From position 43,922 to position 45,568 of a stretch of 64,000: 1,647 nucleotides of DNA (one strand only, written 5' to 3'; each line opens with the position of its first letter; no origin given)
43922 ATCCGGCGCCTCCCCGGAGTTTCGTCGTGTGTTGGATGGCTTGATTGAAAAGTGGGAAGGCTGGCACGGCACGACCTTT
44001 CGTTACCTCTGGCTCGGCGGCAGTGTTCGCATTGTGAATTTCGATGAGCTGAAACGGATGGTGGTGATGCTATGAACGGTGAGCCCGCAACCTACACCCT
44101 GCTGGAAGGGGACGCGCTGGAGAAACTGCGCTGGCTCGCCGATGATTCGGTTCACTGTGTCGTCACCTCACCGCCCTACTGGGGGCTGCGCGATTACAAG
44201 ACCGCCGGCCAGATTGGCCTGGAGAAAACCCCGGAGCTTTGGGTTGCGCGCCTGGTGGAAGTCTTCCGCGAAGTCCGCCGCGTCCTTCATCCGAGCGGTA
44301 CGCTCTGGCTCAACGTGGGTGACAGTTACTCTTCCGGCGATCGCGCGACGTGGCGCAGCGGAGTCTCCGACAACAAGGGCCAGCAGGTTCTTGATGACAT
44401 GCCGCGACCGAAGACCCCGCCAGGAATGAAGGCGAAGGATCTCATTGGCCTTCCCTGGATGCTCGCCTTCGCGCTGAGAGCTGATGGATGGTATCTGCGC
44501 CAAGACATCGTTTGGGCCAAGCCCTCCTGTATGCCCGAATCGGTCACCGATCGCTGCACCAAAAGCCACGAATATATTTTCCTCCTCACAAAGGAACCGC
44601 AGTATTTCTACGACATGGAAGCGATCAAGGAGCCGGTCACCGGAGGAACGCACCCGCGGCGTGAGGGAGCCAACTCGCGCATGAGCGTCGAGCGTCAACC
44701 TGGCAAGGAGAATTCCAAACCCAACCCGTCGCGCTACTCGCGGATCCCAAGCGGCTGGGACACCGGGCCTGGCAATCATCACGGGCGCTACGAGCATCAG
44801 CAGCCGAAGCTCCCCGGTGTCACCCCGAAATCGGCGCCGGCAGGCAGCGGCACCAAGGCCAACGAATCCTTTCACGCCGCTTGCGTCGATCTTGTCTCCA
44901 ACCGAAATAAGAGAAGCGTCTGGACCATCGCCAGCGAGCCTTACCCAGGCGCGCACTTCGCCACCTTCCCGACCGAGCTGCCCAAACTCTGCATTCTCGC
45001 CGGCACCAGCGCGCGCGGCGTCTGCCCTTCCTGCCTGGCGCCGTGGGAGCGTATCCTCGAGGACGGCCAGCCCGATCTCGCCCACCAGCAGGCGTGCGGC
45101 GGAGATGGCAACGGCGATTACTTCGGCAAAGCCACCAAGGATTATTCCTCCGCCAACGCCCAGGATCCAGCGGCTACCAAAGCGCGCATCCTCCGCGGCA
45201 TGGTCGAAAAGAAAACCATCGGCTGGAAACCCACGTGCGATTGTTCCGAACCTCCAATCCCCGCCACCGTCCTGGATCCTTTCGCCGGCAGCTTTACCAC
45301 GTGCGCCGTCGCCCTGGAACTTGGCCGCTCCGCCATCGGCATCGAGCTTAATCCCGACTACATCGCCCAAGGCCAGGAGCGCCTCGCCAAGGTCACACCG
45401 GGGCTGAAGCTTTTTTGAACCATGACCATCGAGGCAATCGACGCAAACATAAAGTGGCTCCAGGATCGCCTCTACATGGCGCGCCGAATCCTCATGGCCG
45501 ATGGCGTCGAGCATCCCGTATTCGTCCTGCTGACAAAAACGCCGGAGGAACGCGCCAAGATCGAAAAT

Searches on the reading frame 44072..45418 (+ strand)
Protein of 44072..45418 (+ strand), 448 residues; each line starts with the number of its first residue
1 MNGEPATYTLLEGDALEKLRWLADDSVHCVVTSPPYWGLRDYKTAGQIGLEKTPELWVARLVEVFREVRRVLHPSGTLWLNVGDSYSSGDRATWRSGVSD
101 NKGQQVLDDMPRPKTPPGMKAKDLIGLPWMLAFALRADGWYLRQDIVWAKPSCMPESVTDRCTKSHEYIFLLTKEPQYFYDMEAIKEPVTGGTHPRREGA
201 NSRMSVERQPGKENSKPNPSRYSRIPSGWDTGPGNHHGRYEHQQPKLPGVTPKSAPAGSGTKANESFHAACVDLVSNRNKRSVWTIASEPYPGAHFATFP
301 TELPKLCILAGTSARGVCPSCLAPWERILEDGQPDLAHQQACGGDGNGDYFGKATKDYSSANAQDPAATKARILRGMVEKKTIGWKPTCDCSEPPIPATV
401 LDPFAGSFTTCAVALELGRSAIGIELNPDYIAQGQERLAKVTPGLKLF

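Call 9: search_protein_families(library=phrogs, proteins=[window:44072-45418:+], max_evalue=0.001)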
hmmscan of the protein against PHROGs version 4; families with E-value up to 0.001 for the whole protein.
window:44072-45418:+ (448 aa): 11 families
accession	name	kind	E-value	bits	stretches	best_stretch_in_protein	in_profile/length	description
phrog_67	-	other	4e-70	238.8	1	8-446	124-351/743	DNA methyltransferase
phrog_498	-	other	5.9e-12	45.9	1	399-442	381-424/633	DNA methyltransferase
phrog_3008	-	other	1.4e-11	45.1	1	399-440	172-213/244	DNA methyltransferase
phrog_6025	-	other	1.8e-09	38.5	1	8-158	12-118/192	DNA methyltransferase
phrog_12517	-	unknown function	2.9e-09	37.5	0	398-441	107-150/316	-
phrog_18146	-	other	5.2e-08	33.2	1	398-428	71-101/452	DNA methyltransferase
phrog_23148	-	unknown function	4.5e-05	24.5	1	395-443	103-151/165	-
phrog_8769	-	other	4.9e-05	24.1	1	395-440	10-55/71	methyltransferase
phrog_16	-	DNA, RNA and nucleotide metabolism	7.2e-05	22.2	1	362-435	868-906/986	DNA helicase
phrog_6952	-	other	0.00012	23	1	399-438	136-175/181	DNA methyltransferase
phrog_18293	-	other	0.00044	21.2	1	399-440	68-109/119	methyltransferase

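Call 18: find_encoding_contigs(protein=window:44072-45418:+, flank=10000, max_places=1)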
Protein window:44072-45418:+ (448 aa): 14 contigs read that carry it; 1 place shown.
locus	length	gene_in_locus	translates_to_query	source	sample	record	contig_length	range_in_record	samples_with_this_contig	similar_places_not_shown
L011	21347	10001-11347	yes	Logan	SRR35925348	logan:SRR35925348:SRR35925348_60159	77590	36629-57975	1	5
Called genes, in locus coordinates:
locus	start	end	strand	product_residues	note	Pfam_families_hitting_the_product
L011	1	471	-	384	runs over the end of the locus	PF12705:PDDEXK_1 (faint), PF10926:DUF2800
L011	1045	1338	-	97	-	-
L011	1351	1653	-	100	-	-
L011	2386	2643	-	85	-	-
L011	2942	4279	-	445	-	-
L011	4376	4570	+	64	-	-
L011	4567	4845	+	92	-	-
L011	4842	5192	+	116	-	-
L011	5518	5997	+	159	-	-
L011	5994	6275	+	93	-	-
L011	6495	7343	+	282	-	PF07505:DUF5131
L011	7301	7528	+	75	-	-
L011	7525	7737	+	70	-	-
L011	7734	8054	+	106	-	-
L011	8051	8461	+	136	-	-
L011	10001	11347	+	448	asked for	PF01555:N6_N4_Mtase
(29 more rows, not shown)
